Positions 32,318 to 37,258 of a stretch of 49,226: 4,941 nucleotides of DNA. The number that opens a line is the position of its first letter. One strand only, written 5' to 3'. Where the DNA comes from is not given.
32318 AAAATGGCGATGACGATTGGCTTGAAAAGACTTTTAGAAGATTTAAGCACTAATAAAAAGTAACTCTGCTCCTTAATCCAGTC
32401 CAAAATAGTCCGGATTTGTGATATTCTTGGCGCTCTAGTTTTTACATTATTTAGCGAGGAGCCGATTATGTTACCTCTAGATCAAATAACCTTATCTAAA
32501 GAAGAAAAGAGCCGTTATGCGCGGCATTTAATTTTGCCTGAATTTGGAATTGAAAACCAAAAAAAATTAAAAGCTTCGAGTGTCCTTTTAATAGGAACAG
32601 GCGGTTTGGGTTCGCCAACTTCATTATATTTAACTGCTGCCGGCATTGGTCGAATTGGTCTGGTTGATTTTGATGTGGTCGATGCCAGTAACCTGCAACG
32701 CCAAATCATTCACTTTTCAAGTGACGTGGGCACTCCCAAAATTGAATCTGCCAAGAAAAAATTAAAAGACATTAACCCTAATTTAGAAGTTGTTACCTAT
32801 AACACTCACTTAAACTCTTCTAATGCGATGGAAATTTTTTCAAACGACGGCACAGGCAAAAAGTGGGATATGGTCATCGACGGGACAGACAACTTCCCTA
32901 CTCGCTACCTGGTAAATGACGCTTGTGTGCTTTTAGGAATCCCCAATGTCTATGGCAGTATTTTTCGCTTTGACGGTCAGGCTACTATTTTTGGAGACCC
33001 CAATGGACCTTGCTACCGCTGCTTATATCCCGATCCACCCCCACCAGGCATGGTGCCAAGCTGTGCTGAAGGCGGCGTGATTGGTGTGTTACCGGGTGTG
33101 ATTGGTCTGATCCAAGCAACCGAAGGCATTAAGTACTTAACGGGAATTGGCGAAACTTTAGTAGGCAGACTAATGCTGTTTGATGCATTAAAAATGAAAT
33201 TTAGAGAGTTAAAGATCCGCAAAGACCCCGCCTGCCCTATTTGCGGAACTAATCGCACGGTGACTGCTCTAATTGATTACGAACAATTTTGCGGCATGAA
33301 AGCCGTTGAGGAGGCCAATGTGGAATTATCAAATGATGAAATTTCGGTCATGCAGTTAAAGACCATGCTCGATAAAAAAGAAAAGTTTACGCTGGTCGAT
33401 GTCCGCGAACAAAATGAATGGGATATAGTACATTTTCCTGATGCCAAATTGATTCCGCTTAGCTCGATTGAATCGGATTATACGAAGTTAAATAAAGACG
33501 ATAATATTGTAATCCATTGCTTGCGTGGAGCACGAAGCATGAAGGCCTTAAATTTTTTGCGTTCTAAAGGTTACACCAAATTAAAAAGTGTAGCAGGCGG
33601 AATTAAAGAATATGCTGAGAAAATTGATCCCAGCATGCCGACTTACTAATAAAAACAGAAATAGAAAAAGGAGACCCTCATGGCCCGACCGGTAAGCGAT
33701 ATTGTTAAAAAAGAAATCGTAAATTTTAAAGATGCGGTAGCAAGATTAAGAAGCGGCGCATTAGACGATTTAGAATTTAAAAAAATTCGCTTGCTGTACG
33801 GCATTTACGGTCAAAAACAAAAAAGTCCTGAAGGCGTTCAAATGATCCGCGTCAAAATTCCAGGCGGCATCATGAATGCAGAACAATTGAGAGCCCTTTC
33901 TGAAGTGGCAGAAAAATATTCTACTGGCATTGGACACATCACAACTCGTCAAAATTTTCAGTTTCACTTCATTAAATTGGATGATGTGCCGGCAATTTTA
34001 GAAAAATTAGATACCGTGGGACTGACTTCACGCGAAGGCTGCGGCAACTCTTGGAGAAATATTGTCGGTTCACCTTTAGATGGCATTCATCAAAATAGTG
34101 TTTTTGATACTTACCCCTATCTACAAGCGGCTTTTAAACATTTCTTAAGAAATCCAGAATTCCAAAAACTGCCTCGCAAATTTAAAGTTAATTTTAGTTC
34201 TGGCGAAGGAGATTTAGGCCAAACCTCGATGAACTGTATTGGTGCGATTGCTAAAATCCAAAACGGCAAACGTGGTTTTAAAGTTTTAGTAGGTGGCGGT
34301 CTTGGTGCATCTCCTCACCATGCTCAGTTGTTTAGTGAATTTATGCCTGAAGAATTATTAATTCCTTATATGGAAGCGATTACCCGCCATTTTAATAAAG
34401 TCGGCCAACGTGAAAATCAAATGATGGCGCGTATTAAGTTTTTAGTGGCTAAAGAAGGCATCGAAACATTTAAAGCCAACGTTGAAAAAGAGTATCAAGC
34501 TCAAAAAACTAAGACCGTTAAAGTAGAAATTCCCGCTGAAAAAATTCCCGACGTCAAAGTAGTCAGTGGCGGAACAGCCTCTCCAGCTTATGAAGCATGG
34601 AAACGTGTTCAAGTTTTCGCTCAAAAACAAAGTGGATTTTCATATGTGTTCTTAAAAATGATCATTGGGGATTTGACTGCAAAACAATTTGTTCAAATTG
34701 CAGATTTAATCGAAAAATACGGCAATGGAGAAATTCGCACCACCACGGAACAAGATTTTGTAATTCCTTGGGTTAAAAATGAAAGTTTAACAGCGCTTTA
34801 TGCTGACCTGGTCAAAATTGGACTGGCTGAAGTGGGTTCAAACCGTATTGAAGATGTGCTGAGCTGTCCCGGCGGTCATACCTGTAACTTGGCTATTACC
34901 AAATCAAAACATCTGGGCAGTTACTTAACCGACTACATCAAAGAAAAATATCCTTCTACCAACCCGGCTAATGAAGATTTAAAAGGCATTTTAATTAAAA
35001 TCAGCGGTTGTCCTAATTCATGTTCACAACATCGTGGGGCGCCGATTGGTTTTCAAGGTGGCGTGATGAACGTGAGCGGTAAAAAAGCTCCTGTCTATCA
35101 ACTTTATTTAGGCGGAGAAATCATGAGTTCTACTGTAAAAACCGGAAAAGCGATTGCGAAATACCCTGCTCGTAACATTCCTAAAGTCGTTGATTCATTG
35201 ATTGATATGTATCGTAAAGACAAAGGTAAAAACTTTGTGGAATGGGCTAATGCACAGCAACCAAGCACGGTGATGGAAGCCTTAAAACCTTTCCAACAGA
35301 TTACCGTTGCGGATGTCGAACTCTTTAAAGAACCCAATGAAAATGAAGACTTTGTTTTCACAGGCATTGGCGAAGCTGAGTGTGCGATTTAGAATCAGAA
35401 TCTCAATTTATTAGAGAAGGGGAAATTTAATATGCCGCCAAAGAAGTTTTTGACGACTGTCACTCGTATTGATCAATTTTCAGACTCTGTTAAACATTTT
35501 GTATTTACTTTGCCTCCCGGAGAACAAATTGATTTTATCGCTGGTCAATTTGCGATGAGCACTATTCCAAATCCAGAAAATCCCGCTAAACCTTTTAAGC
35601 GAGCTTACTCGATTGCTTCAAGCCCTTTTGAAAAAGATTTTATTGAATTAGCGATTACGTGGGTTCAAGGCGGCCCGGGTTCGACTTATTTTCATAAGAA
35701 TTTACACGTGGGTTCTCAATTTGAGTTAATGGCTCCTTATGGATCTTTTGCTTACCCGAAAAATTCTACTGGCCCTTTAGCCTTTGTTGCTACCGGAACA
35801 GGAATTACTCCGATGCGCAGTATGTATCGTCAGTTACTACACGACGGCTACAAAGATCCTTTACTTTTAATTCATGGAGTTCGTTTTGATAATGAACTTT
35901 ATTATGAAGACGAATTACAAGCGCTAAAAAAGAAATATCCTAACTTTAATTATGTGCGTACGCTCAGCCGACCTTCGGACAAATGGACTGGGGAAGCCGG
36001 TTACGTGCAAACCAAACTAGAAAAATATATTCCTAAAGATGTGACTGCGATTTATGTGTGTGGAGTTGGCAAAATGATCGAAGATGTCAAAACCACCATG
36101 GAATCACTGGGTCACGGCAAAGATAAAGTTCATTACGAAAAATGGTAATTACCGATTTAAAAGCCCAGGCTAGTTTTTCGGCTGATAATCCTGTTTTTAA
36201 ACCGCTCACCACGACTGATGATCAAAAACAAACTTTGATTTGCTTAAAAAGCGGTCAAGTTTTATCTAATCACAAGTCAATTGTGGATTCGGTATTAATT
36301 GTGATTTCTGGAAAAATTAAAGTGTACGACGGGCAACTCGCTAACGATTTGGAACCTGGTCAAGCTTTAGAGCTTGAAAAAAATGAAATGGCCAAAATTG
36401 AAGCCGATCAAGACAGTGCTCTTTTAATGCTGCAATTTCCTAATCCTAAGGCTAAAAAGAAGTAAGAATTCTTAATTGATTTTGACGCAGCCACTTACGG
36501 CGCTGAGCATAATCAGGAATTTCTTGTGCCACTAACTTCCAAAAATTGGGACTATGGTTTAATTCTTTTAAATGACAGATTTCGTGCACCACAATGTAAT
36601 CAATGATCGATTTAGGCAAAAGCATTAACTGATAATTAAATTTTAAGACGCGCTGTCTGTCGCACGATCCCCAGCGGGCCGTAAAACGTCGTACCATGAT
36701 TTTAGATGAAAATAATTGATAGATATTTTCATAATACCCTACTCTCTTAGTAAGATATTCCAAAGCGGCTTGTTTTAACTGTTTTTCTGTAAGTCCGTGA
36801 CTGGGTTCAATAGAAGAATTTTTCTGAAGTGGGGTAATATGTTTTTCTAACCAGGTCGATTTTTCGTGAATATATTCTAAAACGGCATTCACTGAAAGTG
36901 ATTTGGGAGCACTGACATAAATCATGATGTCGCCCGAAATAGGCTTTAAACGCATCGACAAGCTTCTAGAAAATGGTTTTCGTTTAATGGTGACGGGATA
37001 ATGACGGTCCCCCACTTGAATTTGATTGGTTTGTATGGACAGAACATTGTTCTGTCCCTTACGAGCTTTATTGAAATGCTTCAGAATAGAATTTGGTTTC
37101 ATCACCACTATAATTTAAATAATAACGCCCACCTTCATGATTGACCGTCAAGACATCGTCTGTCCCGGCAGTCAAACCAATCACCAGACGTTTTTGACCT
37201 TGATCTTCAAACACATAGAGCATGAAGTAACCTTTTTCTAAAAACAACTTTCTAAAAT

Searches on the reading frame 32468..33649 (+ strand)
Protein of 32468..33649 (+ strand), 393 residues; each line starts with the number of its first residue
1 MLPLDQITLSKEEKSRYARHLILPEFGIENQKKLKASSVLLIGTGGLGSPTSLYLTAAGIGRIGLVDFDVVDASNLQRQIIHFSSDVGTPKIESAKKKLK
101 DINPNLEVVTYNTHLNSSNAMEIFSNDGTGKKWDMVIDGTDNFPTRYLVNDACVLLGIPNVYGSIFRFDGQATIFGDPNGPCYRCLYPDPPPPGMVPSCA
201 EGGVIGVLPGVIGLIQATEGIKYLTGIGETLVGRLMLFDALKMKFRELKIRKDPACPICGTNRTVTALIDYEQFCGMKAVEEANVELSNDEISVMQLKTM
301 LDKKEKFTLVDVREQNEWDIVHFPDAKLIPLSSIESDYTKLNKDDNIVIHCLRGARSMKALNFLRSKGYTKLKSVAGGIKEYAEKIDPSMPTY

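Call 13: search_protein_families(library=pfam, proteins=[window:32468-33649:+], max_evalue=0.0001)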
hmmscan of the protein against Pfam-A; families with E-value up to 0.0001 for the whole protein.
window:32468-33649:+ (393 aa): 2 families
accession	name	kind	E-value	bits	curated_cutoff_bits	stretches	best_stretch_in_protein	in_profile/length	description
PF00899.27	ThiF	-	5.5e-80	268.4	28.1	1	17-257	1-237/238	ThiF family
PF00581.25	Rhodanese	-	2.8e-16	60.2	22.2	1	296-384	4-101/102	Rhodanese-like domain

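Call 41: find_encoding_contigs(protein=window:32468-33649:+, flank=3000, max_places=10)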
Protein window:32468-33649:+ (393 aa): 9 contigs read that carry it; 8 places shown.
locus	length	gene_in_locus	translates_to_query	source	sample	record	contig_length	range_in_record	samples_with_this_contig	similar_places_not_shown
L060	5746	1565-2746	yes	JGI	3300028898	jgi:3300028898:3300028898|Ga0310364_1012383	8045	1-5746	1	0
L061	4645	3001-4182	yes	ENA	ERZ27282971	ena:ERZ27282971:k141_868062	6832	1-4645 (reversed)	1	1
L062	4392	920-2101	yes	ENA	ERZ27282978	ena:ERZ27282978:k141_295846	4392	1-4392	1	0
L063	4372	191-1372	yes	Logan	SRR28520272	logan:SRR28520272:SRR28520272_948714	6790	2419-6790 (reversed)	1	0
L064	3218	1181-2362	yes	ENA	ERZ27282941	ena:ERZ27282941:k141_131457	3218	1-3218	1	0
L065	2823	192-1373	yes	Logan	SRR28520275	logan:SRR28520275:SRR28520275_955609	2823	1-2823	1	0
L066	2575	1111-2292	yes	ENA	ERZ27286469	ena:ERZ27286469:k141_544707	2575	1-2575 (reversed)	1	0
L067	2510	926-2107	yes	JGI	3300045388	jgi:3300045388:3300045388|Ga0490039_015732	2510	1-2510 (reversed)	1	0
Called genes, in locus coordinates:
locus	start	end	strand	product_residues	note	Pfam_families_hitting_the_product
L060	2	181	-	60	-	?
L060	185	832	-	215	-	PF25087:GMPPB_C (faint), PF00132:Hexapep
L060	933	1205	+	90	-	PF14076:DUF4258 (weak)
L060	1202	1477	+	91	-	-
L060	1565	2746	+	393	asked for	PF00899:ThiF, PF00581:Rhodanese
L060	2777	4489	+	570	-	PF03460:NIR_SIR_ferr, PF01077:NIR_SIR, PF03460:NIR_SIR_ferr, PF01077:NIR_SIR (weak)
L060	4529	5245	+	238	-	PF00970:FAD_binding_6, PF00175:NAD_binding_1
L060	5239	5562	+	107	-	-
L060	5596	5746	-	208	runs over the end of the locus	PF01863:YgjP-like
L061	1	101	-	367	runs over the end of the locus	PF03692:CxxCxxCC (weak), PF00515:TPR_1 (weak), PF07719:TPR_2 (weak), PF13414:TPR_11 (weak), PF13432:TPR_16 (weak), PF14559:TPR_19 (weak), PF00515:TPR_1 (weak), PF13181:TPR_8 (weak), +4 more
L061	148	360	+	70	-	PF04977:DivIC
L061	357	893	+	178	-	PF00575:S1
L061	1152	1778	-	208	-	PF02190:LON_substr_bdg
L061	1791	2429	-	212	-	PF25087:GMPPB_C (faint), PF00132:Hexapep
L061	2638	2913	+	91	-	-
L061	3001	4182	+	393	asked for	PF00899:ThiF, PF00581:Rhodanese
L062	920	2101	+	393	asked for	PF00899:ThiF, PF00581:Rhodanese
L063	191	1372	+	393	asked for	PF00899:ThiF, PF00581:Rhodanese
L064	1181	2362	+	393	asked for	PF00899:ThiF, PF00581:Rhodanese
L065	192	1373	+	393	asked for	PF00899:ThiF, PF00581:Rhodanese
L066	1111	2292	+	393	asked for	PF00899:ThiF, PF00581:Rhodanese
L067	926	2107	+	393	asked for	PF00899:ThiF, PF00581:Rhodanese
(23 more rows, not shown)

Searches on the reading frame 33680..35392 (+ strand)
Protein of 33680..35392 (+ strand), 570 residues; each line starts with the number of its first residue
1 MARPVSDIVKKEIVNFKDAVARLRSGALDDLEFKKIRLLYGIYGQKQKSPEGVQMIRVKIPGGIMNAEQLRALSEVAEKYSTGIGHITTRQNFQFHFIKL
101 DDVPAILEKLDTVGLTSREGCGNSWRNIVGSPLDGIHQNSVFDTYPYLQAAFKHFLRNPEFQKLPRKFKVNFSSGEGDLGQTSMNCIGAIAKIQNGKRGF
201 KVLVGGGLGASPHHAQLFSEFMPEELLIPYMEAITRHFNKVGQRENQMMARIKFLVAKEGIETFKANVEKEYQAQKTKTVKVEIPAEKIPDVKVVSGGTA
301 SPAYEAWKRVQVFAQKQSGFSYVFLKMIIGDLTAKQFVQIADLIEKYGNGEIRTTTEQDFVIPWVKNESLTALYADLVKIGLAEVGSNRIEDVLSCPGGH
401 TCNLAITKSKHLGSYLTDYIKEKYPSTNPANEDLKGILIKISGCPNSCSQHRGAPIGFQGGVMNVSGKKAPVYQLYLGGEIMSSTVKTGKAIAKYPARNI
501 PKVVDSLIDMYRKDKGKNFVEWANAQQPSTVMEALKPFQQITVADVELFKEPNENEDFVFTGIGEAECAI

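Call 13: search_protein_families(library=pfam, proteins=[window:33680-35392:+], max_evalue=0.0001)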
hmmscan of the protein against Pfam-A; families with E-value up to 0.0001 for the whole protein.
window:33680-35392:+ (570 aa): 2 families
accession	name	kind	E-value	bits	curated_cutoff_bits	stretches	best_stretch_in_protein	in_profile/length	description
PF03460.22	NIR_SIR_ferr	-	3.3e-43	145.7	24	2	46-111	2-67/69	Nitrite/Sulfite reductase ferredoxin-like half domain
PF01077.27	NIR_SIR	-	6.5e-41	139.8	27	2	121-274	1-156/158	Nitrite and sulphite reductase 4Fe-4S domain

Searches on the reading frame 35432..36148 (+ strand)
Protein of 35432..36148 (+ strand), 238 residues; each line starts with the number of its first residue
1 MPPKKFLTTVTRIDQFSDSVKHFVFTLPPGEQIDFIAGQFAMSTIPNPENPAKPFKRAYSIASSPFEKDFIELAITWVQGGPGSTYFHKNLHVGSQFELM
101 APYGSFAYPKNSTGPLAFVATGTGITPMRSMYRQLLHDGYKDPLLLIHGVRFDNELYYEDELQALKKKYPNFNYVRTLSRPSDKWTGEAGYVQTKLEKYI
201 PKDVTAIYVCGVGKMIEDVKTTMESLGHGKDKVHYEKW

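Call 14: search_protein_families(library=pfam, proteins=[window:35432-36148:+], max_evalue=0.0001)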
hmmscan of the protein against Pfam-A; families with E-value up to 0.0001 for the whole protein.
window:35432-36148:+ (238 aa): 2 families
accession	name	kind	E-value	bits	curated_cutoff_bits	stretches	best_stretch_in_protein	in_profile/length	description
PF00175.26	NAD_binding_1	-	5.7e-28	98.2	22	1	118-220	1-108/109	Oxidoreductase NAD-binding domain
PF00970.30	FAD_binding_6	-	2.4e-13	50.7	21.1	1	9-108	3-99/99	Oxidoreductase FAD-binding domain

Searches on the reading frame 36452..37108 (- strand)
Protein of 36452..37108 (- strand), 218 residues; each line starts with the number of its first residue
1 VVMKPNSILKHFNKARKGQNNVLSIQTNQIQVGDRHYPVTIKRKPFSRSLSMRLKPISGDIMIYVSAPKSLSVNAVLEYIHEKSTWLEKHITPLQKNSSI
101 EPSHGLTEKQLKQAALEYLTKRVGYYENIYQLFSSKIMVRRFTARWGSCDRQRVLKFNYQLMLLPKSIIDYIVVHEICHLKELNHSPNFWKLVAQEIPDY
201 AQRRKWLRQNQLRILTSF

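Call 14: search_protein_families(library=pfam, proteins=[window:36452-37108:-], max_evalue=0.0001)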
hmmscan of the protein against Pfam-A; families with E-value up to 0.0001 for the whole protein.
window:36452-37108:- (218 aa): 1 family
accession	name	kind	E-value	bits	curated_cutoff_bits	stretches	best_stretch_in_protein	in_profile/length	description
PF01863.23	YgjP-like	-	2.1e-40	139.4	26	1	104-210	101-207/207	YgjP-like, metallopeptidase domain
